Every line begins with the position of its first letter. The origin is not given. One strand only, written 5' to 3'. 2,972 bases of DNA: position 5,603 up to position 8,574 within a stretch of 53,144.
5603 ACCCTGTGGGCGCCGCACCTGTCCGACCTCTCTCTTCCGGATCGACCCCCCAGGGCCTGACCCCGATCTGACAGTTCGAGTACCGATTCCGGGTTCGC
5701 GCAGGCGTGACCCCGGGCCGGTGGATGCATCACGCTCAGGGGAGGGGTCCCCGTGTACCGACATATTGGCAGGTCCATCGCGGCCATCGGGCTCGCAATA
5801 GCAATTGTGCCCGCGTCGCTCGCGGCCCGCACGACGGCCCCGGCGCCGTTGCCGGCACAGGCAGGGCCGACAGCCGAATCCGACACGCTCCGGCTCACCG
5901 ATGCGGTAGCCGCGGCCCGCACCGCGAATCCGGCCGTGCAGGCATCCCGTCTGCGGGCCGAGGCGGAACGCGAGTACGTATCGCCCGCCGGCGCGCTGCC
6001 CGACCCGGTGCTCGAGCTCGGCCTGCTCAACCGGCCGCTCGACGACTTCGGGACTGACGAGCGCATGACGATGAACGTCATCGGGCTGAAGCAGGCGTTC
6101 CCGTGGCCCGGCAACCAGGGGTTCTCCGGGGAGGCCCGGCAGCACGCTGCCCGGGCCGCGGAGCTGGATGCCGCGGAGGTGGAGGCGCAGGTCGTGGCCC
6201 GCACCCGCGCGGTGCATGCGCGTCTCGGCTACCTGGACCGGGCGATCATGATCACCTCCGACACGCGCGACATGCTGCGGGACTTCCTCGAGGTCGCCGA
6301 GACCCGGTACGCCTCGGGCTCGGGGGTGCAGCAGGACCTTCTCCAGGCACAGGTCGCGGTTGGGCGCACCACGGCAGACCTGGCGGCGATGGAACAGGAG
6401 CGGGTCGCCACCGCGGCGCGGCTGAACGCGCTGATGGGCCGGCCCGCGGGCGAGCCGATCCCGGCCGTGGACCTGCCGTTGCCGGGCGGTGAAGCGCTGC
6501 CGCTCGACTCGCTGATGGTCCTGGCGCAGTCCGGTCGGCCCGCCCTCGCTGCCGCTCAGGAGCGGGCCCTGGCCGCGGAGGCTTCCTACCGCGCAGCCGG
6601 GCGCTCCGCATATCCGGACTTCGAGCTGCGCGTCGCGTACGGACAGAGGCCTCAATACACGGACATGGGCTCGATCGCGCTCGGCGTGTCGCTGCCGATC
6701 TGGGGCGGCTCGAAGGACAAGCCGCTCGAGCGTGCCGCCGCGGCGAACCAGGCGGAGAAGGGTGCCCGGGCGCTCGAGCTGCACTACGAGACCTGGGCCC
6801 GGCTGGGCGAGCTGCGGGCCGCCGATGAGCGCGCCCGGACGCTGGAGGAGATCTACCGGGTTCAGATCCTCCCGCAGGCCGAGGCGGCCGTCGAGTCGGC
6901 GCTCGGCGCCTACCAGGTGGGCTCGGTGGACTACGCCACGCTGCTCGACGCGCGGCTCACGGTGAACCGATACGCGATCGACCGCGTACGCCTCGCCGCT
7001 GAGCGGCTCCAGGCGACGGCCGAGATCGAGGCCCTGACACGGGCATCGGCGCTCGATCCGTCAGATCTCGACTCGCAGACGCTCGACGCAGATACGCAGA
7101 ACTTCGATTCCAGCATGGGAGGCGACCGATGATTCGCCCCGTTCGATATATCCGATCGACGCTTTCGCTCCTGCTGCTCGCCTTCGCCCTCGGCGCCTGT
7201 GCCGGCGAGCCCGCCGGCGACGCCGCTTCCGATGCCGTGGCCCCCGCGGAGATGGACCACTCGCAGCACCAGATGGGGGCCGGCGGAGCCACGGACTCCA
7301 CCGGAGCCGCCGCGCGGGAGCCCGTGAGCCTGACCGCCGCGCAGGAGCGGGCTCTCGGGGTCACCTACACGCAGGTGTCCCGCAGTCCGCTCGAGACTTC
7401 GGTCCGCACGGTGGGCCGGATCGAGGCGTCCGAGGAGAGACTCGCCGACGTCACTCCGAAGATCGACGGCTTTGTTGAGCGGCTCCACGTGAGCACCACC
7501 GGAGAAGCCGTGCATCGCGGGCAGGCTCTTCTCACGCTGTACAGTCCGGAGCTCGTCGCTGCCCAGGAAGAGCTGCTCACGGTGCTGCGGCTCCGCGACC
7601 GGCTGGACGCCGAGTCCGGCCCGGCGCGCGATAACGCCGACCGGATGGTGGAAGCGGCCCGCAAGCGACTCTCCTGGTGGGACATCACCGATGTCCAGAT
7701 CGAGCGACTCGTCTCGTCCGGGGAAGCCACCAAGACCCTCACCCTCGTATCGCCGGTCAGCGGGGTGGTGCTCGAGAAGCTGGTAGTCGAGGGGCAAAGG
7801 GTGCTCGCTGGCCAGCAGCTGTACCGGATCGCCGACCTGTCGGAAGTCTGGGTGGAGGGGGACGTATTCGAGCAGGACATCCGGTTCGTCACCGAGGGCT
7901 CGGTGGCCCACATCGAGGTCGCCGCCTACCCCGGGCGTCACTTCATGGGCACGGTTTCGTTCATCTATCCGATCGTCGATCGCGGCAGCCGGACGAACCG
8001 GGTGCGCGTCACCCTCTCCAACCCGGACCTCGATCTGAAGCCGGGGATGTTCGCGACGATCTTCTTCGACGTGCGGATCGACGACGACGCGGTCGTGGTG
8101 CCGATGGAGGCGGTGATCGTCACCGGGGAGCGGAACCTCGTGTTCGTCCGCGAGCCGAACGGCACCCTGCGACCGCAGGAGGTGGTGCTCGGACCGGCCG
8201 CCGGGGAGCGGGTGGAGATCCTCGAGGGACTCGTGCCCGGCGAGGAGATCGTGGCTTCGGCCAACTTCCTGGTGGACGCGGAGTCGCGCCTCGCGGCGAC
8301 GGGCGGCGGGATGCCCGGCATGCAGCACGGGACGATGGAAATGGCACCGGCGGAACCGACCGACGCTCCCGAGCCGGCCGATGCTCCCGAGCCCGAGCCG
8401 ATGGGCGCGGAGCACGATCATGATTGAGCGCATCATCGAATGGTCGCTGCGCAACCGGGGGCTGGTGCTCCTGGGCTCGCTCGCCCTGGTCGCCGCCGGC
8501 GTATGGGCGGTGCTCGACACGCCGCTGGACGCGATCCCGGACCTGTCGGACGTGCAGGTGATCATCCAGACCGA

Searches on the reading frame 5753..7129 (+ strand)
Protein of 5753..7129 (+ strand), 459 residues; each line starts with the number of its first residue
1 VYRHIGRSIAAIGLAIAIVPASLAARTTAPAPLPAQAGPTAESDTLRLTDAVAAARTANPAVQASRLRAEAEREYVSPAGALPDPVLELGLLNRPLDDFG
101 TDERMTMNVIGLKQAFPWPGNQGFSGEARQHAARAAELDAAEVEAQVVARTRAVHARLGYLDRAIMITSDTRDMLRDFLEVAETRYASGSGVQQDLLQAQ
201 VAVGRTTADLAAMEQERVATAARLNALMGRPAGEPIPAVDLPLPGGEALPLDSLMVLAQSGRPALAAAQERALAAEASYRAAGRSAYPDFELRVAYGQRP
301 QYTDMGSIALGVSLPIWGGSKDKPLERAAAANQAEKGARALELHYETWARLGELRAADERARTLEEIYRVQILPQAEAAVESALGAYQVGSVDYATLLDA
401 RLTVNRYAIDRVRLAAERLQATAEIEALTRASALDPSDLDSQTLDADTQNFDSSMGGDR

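Call 76: search_protein_families(library=pfam, proteins=[window:5753-7129:+], max_evalue=0.0001)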
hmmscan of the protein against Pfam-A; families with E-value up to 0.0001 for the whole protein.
window:5753-7129:+ (459 aa): 1 family
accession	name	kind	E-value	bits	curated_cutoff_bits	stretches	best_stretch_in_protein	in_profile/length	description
PF02321.23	OEP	-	9.9e-29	100.9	22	2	48-229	1-187/187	Outer membrane efflux protein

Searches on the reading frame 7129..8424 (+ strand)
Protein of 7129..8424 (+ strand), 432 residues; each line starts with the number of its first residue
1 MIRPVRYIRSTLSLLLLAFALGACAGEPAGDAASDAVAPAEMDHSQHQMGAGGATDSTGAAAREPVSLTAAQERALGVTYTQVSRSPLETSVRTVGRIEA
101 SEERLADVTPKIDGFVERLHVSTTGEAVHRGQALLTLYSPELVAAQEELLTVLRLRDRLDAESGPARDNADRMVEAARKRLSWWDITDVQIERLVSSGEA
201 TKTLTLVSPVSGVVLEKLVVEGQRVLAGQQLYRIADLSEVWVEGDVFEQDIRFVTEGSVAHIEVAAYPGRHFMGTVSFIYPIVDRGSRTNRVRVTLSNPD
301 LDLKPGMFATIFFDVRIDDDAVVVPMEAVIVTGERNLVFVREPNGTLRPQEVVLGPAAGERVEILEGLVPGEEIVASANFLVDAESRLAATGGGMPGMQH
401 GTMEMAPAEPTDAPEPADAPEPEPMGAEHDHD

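Call 41: search_protein_families(library=pfam, proteins=[window:7129-8424:+], max_evalue=0.0001)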
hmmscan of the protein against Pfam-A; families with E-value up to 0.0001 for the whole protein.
window:7129-8424:+ (432 aa): 3 families
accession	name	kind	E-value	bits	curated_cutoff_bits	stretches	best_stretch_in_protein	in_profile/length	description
PF16576.10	HlyD_D23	-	7e-77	257.9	30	1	88-309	2-214/214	Barrel-sandwich domain of CusB or HlyD membrane-fusion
PF13437.12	HlyD_3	-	7.7e-23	81.7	22.2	1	205-306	1-106/106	HlyD family secretion protein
PF13533.13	Biotin_lipoyl_2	-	1.4e-05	25.3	29.8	0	207-234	4-31/32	Biotin-lipoyl like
